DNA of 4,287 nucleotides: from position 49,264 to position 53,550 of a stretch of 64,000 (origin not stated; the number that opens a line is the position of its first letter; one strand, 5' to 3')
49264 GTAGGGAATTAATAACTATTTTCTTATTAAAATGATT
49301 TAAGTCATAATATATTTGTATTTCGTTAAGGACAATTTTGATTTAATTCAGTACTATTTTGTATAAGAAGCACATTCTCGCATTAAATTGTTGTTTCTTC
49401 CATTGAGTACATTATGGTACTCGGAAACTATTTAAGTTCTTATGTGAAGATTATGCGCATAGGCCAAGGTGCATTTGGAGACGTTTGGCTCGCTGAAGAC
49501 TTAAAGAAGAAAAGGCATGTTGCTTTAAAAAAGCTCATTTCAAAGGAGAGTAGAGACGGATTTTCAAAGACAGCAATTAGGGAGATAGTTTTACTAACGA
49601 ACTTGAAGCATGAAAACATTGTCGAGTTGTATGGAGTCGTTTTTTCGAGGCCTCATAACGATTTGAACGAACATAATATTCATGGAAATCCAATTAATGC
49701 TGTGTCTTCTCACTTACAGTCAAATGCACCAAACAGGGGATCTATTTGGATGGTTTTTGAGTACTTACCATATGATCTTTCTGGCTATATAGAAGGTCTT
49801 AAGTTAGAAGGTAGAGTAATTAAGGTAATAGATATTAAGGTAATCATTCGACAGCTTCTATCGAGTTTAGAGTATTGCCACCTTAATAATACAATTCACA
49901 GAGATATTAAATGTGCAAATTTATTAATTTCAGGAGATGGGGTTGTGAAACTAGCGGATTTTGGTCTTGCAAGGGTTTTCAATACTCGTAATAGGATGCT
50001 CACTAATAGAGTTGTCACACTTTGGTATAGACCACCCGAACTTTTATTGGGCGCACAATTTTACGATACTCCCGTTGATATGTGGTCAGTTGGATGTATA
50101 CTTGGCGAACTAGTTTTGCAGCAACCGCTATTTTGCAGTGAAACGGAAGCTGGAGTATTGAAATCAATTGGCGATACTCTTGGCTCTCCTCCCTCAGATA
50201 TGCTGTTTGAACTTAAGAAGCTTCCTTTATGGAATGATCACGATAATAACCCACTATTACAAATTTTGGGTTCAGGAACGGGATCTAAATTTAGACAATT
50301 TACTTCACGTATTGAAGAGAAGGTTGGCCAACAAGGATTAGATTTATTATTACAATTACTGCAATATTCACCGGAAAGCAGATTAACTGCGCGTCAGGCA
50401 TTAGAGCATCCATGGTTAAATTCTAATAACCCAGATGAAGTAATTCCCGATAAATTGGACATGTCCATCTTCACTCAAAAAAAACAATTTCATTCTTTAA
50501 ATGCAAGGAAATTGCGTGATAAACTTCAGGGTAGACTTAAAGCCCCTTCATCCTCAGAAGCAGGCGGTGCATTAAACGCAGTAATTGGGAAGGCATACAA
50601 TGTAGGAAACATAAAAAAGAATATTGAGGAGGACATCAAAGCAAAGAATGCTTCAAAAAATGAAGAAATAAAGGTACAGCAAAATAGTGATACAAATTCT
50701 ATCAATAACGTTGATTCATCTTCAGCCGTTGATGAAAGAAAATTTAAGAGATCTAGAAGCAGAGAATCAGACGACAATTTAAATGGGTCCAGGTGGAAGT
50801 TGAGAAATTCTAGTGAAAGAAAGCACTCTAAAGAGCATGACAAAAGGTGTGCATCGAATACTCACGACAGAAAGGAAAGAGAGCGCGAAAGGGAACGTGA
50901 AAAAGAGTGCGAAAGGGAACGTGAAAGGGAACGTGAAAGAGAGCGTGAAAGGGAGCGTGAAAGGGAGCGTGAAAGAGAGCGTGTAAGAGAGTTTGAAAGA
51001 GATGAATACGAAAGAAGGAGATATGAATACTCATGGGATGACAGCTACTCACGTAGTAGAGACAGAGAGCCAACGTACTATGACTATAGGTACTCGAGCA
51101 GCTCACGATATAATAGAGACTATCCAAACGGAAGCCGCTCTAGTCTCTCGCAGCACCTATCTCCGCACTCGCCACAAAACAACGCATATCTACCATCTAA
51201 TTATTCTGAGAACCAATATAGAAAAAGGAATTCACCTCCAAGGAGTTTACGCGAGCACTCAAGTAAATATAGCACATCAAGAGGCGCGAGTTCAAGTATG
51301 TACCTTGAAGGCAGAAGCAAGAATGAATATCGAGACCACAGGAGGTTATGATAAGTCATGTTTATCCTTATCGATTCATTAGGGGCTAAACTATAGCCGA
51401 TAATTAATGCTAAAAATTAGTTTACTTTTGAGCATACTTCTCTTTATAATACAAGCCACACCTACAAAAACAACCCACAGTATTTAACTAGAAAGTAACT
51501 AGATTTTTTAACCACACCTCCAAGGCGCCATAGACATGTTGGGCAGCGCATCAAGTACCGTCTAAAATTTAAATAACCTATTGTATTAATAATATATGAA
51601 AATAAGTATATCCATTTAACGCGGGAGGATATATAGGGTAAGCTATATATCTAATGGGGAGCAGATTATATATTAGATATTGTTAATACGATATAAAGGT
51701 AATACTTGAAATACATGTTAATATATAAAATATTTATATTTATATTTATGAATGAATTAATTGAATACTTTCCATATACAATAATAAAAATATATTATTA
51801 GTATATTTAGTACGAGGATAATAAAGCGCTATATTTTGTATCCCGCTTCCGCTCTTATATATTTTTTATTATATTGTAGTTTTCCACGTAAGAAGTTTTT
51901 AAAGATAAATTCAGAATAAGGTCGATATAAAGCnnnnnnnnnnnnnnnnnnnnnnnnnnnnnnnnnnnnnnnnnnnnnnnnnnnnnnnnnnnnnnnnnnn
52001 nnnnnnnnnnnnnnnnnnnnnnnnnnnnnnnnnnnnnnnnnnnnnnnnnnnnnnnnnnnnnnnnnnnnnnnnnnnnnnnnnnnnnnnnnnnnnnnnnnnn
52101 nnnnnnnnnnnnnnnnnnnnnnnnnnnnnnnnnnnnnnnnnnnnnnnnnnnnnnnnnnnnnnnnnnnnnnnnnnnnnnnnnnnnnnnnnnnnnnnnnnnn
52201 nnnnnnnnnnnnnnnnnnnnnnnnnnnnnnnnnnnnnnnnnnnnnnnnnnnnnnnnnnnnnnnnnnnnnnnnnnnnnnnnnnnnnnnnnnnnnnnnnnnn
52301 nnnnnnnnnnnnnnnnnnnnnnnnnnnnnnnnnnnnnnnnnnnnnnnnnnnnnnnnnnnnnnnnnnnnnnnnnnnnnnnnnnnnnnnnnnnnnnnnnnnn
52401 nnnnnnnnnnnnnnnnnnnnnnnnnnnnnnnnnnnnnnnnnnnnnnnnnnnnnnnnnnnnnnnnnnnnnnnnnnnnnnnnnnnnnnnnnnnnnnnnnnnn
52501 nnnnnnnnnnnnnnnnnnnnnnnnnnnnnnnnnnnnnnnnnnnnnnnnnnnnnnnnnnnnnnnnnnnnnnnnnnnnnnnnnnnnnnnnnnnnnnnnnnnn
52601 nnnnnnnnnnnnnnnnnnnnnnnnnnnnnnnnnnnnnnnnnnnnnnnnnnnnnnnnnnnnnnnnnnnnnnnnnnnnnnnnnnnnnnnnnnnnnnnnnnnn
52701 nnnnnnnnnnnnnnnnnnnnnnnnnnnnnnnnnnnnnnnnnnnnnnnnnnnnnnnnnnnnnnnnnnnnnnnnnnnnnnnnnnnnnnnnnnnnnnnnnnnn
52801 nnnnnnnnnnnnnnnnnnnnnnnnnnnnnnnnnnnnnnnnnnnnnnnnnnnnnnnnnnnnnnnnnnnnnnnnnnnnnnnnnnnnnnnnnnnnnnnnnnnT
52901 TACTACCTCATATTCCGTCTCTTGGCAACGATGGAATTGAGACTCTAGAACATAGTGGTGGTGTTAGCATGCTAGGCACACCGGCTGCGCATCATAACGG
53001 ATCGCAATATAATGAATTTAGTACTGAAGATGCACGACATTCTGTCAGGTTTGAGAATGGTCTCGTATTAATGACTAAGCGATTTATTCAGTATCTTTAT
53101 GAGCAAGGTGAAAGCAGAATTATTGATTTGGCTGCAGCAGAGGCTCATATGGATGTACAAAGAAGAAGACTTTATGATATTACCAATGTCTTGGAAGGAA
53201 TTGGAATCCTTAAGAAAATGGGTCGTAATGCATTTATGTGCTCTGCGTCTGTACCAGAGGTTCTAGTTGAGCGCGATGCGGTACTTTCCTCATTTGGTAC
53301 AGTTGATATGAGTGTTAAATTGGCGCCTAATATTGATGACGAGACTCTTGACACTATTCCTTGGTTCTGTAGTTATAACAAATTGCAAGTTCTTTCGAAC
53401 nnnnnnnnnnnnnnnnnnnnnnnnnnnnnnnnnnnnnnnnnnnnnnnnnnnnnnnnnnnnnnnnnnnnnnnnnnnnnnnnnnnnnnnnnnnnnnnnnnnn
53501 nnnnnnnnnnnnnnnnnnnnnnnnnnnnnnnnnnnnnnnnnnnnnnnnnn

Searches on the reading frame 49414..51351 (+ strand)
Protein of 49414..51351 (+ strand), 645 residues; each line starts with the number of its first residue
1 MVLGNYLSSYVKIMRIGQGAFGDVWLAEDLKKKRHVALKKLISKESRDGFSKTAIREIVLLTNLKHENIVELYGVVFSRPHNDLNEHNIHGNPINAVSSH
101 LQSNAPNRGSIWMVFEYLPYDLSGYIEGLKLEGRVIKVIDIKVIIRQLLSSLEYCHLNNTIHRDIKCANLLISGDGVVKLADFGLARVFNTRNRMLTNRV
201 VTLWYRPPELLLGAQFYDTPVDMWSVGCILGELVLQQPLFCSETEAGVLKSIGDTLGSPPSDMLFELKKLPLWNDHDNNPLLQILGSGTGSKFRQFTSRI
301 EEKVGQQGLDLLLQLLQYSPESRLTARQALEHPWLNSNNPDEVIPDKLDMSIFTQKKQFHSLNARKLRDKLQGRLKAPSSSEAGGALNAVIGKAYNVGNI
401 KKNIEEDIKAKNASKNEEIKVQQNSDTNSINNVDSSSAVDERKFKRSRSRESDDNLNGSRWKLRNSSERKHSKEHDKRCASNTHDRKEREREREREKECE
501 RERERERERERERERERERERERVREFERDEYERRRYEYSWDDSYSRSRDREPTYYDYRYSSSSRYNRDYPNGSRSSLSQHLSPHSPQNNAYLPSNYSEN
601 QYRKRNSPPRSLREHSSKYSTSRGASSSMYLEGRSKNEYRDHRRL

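Call 40: find_homologous_proteins(query=window:49414-51351:+, max_evalue=1e-20)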
Query window:49414-51351:+ (645 aa): 6689 proteins with E <= 1e-20 among 8000 candidates; the best 120 are listed.
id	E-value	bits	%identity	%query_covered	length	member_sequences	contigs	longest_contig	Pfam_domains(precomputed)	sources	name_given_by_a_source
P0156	0.0e+0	1321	94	100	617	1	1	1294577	PF07714.24,PF00069.32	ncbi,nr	ncbi:putative Cdc2-related protein kinase [Cryptosporidium tyzzeri]|nr:putative Cdc2-related protein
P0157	0.0e+0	1161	82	100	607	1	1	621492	PF07714.24,PF00069.32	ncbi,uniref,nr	ncbi:cdc2-related kinase [Cryptosporidium sp. chipmunk genotype I]|uniref:cdc2-related kinase n=1 Ta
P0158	0.0e+0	1101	80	98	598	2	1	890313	PF07714.24,PF00069.32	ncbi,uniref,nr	ncbi:CDC2-related protein kinase [Cryptosporidium ubiquitum]|uniref:Cyclin-dependent kinase 2 homolo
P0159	1.5e-242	825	63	100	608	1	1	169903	PF07714.24,PF00069.32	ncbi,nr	ncbi:protein kinase domain containing protein [Cryptosporidium felis]|nr:protein kinase domain conta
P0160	1.1e-228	779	64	91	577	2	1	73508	PF07714.24,PF00069.32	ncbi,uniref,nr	ncbi:putative cdc2-related protein kinase [Cryptosporidium canis]|uniref:Cyclin-dependent kinase 2 h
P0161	2.2e-219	748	59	99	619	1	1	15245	PF07714.24,PF00069.32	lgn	-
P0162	5.4e-211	721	61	88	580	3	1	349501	PF07714.24,PF00069.32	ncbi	ncbi:putative cell division control protein 2 [Cryptosporidium serpentis]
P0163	3.1e-208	711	56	98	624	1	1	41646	PF07714.24,PF00069.32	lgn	-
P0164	1.7e-186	640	66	64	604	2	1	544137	PF07714.24,PF00069.32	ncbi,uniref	ncbi:cell division control 2 [Cryptosporidium xiaoi]|uniref:Cyclin-dependent kinase 2 homolog n=1 Ta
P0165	4.1e-177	609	56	84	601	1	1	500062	PF07714.24,PF00069.32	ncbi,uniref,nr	ncbi:cdc2-related protein kinase [Cryptosporidium ryanae]|uniref:cdc2-related protein kinase n=1 Tax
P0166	3.8e-103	364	36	51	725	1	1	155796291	PF07714.24,PF00069.32,PF12330.15,PF03109.23,PF01163.29,PF17667.8,PF01636.30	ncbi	ncbi:Cyclin-dependent kinase 9, partial [Pseudolycoriella hygida]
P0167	7.5e-100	353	37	42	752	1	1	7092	PF07714.24,PF00069.32,PF12330.15,PF23792.2,PF03109.23,PF14531.13,PF17667.8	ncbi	ncbi:hypothetical protein B4U80_06221, partial [Leptotrombidium deliense]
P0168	3.0e-94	335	37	41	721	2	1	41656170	PF07714.24,PF00069.32,PF12330.15,PF03109.23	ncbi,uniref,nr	ncbi:hypothetical protein KUTeg_021669 [Tegillarca granosa]|uniref:Protein kinase domain-containing 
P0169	3.4e-89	318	37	51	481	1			PF07714.24,PF00069.32,PF12330.15,PF03109.23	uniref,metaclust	uniref:Protein kinase domain-containing protein n=1 Tax=Oryza meridionalis TaxID=40149 RepID=A0A0E0C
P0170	6.0e-89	317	-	-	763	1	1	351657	PF07714.24,PF00069.32,PF12330.15,PF03109.23,PF14531.13,PF01163.29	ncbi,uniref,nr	ncbi:Hypothetical predicted protein [Cloeon dipterum]|uniref:Protein kinase domain-containing protei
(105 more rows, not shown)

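Call 41: find_encoding_contigs(protein=P0159, flank=10000, max_places=1)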
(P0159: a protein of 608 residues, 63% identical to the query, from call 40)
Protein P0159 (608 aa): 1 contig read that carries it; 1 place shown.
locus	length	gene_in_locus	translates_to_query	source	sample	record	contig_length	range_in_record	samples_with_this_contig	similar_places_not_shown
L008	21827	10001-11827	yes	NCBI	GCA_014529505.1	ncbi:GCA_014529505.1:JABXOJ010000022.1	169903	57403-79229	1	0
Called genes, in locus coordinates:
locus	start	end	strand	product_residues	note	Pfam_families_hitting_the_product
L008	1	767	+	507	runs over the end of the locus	-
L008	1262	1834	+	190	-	-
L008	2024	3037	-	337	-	PF04005:Hus1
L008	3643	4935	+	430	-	PF00850:Hist_deacetyl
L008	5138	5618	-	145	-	PF00164:Ribosom_S12_S23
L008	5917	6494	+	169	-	-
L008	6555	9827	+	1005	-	PF00270:DEAD, PF13401:AAA_22 (weak), PF00271:Helicase_C, PF04408:WHD_HA2, PF21010:HA2_C, PF07717:OB_NTP_bind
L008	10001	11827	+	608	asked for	PF00069:Pkinase, PF07714:PK_Tyr_Ser-Thr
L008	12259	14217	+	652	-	PF02319:WHD_E2F_TDP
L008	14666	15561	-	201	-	-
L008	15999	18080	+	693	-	-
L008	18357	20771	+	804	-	PF02434:Fringe, PF01762:Galactosyl_T, PF04230:PS_pyruv_trans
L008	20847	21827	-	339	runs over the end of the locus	PF03765:CRAL_TRIO_N (weak), PF00650:CRAL_TRIO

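Call 42: find_encoding_contigs(protein=P0165, flank=10000, max_places=1)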
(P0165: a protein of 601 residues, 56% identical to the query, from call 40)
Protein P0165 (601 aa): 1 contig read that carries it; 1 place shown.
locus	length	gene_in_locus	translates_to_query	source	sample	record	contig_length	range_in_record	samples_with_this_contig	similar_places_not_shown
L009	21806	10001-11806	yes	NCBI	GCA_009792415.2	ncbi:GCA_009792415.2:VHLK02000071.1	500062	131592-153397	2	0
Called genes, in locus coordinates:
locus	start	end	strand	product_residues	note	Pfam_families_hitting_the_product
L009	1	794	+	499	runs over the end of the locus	-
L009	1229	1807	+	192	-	-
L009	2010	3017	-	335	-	PF04005:Hus1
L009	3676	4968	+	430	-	PF00850:Hist_deacetyl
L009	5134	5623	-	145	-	PF00164:Ribosom_S12_S23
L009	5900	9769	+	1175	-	PF00270:DEAD, PF13401:AAA_22 (weak), PF00271:Helicase_C, PF04408:WHD_HA2, PF21010:HA2_C, PF07717:OB_NTP_bind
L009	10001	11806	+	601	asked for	PF00069:Pkinase, PF07714:PK_Tyr_Ser-Thr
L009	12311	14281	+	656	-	PF02319:WHD_E2F_TDP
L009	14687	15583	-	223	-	-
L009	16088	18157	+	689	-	-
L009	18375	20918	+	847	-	PF02434:Fringe, PF01762:Galactosyl_T, PF04230:PS_pyruv_trans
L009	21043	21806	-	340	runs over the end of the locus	PF03765:CRAL_TRIO_N (weak), PF00650:CRAL_TRIO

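Call 43: find_encoding_contigs(protein=P0162, flank=10000, max_places=1)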
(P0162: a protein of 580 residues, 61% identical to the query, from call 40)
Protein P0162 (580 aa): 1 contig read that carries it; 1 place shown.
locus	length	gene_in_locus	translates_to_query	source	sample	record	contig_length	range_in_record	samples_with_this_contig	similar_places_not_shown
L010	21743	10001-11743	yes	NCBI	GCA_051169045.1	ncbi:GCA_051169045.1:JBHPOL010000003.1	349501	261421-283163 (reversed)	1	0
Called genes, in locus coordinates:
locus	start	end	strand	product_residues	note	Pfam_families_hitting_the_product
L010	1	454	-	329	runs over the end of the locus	PF04005:Hus1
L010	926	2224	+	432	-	PF00850:Hist_deacetyl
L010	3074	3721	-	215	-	-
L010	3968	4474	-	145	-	PF00164:Ribosom_S12_S23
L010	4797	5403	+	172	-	-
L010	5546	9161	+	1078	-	PF00270:DEAD, PF13401:AAA_22 (weak), PF00271:Helicase_C, PF04408:WHD_HA2, PF21010:HA2_C, PF07717:OB_NTP_bind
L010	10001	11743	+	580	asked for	PF00069:Pkinase, PF07714:PK_Tyr_Ser-Thr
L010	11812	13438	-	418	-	PF21948:LplA-B_cat, PF03099:BPL_LplA_LipB, PF10437:Lip_prot_lig_C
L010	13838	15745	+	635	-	PF02319:WHD_E2F_TDP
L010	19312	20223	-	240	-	-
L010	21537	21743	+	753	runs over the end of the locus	-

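Call 44: find_encoding_contigs(protein=P0158, flank=10000, max_places=1)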
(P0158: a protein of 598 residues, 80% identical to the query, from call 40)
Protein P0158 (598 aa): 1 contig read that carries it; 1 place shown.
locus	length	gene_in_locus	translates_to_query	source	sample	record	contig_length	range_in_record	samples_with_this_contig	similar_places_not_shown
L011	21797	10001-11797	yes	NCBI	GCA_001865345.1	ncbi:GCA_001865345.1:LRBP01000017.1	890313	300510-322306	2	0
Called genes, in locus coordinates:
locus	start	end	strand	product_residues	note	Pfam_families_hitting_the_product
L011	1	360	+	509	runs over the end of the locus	PF09766:FmiP_Thoc5 (faint)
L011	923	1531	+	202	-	-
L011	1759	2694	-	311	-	PF04005:Hus1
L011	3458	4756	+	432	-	PF00850:Hist_deacetyl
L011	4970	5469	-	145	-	PF00164:Ribosom_S12_S23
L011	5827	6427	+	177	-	-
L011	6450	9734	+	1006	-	PF00270:DEAD, PF13401:AAA_22 (weak), PF00271:Helicase_C, PF04408:WHD_HA2, PF21010:HA2_C, PF07717:OB_NTP_bind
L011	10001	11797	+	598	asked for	PF00069:Pkinase, PF07714:PK_Tyr_Ser-Thr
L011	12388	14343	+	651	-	PF02319:WHD_E2F_TDP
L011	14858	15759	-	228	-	-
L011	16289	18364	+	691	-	-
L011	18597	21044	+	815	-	PF02434:Fringe, PF01762:Galactosyl_T, PF04230:PS_pyruv_trans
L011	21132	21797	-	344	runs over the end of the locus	PF03765:CRAL_TRIO_N (weak), PF00650:CRAL_TRIO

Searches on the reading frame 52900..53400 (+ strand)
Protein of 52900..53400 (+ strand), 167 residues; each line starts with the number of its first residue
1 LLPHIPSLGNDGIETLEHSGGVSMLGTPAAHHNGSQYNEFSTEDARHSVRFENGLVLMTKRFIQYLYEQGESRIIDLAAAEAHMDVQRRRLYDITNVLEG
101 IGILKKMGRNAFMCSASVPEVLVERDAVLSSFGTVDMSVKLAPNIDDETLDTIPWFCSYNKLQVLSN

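Call 47: search_solved_structures(query=window:52900-53400:+, max_evalue=0.001, show_alignments=2)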
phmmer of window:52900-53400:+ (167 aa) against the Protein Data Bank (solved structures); distinct sequences matched with E-value up to 0.001: 2.
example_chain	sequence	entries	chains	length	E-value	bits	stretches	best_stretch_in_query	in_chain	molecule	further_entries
1cf7_A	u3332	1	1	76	1.9e-10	44.1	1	50-113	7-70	PROTEIN (TRANSCRIPTION FACTOR E2F-4)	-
4yo2_A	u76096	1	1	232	4.7e-07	33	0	77-113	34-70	Transcription factor E2F8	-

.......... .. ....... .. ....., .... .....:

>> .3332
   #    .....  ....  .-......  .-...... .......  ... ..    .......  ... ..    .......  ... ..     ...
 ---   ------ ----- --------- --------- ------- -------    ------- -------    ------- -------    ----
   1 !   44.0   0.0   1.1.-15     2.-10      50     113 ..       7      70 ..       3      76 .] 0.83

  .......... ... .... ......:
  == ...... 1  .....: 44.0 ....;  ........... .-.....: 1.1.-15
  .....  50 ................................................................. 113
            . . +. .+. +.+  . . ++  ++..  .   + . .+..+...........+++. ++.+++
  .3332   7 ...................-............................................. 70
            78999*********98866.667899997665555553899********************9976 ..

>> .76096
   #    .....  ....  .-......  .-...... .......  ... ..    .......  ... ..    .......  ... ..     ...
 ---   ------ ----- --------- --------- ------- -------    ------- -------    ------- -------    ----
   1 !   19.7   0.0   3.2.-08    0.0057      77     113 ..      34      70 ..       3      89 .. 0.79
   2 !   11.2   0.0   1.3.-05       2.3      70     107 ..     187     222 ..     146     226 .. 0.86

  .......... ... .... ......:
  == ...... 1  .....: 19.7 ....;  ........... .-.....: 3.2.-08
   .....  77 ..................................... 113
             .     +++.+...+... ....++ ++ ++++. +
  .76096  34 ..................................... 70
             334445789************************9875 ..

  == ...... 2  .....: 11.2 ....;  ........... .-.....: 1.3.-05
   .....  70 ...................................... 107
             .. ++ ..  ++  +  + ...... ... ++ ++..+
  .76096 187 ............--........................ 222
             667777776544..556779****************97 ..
